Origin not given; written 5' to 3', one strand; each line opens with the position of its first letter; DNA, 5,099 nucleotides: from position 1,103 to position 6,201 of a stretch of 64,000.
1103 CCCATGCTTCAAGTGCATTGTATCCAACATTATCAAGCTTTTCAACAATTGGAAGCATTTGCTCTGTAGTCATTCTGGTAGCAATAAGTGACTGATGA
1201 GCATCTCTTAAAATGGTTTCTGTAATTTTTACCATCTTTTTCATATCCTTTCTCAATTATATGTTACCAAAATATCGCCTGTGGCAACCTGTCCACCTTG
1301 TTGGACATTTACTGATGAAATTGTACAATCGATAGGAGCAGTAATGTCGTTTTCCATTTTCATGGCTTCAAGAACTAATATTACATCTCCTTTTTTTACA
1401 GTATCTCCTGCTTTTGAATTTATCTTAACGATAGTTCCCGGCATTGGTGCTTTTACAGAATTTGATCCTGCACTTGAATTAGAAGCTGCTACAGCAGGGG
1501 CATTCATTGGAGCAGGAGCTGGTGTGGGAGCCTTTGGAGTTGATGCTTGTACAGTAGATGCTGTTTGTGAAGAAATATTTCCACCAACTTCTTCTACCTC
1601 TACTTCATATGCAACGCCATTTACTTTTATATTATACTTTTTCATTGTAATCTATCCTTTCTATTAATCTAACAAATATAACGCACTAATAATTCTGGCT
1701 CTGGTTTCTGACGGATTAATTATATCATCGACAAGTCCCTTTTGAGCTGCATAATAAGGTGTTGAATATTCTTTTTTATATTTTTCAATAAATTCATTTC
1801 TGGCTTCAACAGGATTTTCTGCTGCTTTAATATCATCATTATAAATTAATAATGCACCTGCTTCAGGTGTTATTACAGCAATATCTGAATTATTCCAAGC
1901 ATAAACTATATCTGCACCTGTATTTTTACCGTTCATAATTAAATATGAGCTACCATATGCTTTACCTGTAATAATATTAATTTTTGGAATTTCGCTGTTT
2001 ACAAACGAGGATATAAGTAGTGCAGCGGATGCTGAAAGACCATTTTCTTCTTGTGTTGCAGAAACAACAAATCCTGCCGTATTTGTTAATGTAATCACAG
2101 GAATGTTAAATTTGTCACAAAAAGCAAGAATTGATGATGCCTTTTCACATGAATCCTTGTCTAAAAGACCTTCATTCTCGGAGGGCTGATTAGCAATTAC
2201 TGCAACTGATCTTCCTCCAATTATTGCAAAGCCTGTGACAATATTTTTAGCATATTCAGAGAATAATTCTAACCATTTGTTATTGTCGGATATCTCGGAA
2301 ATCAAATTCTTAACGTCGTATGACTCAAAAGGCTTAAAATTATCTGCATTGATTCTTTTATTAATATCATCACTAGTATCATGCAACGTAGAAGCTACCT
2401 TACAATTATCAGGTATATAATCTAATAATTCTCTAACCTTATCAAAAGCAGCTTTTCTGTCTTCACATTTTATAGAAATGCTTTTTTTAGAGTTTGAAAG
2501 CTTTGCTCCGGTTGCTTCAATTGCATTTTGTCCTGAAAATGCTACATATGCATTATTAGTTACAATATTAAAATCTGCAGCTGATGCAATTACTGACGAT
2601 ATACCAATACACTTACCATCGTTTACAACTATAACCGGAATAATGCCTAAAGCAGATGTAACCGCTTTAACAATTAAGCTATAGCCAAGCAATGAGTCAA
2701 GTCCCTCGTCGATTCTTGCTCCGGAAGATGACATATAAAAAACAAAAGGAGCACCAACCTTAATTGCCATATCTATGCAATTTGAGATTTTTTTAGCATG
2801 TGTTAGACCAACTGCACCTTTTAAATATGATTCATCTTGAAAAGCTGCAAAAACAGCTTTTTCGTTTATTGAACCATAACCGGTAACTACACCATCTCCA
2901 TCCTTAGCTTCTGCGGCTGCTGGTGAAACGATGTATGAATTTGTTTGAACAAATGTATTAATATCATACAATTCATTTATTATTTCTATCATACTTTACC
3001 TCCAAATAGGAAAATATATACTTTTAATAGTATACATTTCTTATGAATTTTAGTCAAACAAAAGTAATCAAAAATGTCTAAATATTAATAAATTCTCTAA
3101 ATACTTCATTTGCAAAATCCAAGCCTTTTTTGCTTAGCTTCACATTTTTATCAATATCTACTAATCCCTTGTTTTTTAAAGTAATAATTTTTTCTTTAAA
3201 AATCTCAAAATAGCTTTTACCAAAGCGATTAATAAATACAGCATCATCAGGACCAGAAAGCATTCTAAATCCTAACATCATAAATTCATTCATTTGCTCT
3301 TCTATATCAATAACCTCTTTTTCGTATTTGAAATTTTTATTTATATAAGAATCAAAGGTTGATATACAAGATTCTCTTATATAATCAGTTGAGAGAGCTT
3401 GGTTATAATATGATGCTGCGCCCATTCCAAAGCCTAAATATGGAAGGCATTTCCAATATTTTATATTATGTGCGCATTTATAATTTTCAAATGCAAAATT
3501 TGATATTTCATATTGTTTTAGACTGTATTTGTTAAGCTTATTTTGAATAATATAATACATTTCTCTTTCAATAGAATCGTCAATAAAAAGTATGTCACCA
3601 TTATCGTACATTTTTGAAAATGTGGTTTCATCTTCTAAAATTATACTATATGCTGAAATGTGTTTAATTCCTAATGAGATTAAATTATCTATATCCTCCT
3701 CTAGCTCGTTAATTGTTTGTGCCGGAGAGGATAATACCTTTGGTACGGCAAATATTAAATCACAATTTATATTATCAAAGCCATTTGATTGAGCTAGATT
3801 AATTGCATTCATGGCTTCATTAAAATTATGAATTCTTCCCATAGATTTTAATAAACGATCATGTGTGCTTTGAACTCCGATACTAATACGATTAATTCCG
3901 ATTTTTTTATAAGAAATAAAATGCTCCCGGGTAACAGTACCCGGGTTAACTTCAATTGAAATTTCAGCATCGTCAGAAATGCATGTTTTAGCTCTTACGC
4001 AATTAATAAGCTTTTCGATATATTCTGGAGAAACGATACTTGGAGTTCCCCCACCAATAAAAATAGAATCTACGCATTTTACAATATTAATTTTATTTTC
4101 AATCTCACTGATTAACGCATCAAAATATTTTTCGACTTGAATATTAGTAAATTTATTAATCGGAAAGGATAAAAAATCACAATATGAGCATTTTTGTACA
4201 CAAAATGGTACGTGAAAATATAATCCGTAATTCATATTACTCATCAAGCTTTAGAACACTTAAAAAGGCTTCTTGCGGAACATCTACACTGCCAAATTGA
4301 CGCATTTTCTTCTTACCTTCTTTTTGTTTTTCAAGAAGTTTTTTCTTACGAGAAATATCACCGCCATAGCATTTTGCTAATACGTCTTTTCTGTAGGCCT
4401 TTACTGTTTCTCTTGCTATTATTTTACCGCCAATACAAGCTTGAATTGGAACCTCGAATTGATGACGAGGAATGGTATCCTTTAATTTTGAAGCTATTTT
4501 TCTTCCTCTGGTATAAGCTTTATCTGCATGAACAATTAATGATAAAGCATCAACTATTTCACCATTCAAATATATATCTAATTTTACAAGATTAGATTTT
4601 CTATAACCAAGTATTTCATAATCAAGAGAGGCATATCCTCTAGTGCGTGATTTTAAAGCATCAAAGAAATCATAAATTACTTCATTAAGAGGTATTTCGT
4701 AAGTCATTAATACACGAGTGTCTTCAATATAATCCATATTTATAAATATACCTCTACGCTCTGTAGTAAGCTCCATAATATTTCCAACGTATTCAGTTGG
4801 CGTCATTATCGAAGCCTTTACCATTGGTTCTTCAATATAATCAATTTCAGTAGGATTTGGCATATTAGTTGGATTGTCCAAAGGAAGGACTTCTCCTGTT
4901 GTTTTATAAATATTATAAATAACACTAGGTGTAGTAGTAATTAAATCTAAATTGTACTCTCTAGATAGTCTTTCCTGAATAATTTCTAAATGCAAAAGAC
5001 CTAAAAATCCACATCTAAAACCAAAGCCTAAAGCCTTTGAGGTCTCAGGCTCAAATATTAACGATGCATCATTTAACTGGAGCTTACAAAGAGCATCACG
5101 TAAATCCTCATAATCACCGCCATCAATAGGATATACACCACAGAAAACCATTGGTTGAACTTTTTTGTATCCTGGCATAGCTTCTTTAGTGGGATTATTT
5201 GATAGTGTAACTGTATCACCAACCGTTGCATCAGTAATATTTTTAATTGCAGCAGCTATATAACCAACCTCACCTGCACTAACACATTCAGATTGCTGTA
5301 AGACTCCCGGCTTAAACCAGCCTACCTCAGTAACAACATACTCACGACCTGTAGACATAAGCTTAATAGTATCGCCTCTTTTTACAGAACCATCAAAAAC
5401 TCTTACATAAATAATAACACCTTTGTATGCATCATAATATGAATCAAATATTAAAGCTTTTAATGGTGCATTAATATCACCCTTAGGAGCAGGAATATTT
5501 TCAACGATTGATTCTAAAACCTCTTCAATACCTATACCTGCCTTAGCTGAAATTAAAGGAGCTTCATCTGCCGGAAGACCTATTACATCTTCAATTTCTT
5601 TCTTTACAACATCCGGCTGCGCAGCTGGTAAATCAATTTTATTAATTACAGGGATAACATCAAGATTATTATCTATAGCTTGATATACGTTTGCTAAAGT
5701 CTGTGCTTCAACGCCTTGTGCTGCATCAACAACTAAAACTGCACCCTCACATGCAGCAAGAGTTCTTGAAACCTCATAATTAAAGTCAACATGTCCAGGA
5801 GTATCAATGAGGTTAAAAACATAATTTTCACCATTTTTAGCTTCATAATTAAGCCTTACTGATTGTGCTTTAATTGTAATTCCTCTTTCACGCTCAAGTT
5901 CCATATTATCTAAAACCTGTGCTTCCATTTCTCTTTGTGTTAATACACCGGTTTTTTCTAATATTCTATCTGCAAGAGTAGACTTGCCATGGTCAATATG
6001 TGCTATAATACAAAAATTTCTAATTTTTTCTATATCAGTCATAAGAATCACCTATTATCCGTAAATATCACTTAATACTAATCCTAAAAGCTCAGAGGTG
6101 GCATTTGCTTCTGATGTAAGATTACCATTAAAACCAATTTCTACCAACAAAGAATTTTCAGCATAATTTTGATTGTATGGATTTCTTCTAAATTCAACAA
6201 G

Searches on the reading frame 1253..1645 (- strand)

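Call 27: search_protein_families(library=pfam, proteins=[window:1253-1645:-], max_evalue=0.0001)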
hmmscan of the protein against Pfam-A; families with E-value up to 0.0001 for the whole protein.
window:1253-1645:- (130 aa): 4 families
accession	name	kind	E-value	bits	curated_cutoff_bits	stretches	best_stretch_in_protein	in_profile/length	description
PF00364.28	Biotin_lipoyl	-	7.9e-19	67.7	22.1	1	63-128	2-72/73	Biotin-requiring enzyme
PF13533.13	Biotin_lipoyl_2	-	2.9e-14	52.9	29.8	2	64-93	3-32/32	Biotin-lipoyl like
PF13437.12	HlyD_3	-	5e-09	37.3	22.2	0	101-128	2-29/106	HlyD family secretion protein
PF16576.10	HlyD_D23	-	5.1e-05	23.1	30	0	54-93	101-140/214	Barrel-sandwich domain of CusB or HlyD membrane-fusion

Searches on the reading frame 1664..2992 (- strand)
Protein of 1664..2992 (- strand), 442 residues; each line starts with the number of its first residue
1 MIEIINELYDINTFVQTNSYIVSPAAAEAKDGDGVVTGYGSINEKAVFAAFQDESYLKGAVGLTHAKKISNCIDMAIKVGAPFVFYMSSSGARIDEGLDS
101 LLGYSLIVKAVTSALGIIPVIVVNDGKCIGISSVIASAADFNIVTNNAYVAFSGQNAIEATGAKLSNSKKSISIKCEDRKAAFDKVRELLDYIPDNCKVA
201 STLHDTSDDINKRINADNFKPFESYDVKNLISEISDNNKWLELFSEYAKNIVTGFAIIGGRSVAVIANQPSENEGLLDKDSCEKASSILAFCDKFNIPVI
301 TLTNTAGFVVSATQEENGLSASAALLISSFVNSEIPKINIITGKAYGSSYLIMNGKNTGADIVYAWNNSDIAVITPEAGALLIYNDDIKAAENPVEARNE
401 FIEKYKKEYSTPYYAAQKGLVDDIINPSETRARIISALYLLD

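Call 26: search_protein_families(library=pfam, proteins=[window:1664-2992:-], max_evalue=0.0001)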
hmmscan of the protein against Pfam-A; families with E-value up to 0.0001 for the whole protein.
window:1664-2992:- (442 aa): 2 families
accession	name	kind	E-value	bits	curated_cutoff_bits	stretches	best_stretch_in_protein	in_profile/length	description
PF01039.27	Carboxyl_trans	-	3.2e-91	306.9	22.3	1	3-440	12-477/493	Carboxyl transferase domain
PF03255.19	ACCA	-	3.8e-12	46.4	23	1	249-392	92-239/310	Acetyl co-enzyme A carboxylase carboxyltransferase-like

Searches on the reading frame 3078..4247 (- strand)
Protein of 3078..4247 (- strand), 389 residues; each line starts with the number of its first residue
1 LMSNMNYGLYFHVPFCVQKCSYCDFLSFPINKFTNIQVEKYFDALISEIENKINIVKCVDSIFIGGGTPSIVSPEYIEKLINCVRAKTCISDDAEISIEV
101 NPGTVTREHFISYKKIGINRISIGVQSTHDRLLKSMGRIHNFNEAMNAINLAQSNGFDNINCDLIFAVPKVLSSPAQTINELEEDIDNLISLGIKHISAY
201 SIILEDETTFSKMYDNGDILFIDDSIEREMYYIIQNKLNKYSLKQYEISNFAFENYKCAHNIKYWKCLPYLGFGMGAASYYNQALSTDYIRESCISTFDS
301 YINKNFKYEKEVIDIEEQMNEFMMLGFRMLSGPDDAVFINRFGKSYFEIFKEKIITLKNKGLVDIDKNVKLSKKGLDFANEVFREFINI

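Call 26: search_protein_families(library=pfam, proteins=[window:3078-4247:-], max_evalue=0.0001)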
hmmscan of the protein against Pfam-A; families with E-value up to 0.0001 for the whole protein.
window:3078-4247:- (389 aa): 2 families
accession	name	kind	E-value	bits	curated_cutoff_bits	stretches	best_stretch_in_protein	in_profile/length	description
PF04055.27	Radical_SAM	-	1.8e-25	90.5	29.5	1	11-171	2-154/166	Radical SAM superfamily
PF06969.22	HemN_C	-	2.4e-09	37.5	24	1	316-378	4-67/67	HemN C-terminal domain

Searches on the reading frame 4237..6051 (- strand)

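Call 26: search_protein_families(library=pfam, proteins=[window:4237-6051:-], max_evalue=0.0001)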
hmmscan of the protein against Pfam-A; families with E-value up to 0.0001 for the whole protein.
window:4237-6051:- (604 aa): 6 families
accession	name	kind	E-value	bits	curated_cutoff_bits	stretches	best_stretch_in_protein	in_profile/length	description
PF00009.33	GTP_EFTU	-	3e-56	190.5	26.5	1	8-187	1-187/188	Elongation factor Tu GTP binding domain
PF06421.17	LepA_C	-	2.8e-51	172.6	29.7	1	495-601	1-107/107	GTP-binding protein LepA C-terminus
PF00679.30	EFG_C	-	2.1e-23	82.6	27.9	1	406-492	2-87/89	Elongation factor G C-terminus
PF03144.31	GTP_EFTU_D2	-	1.7e-12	48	30.3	1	211-282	1-73/73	Elongation factor Tu domain 2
PF14492.12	EFG_III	-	2.4e-06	27.9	27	1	299-372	3-73/75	Elongation Factor G, domain III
PF01926.29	MMR_HSR1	-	4.8e-05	23.9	21.9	0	20-138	9-113/113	50S ribosome-binding GTPase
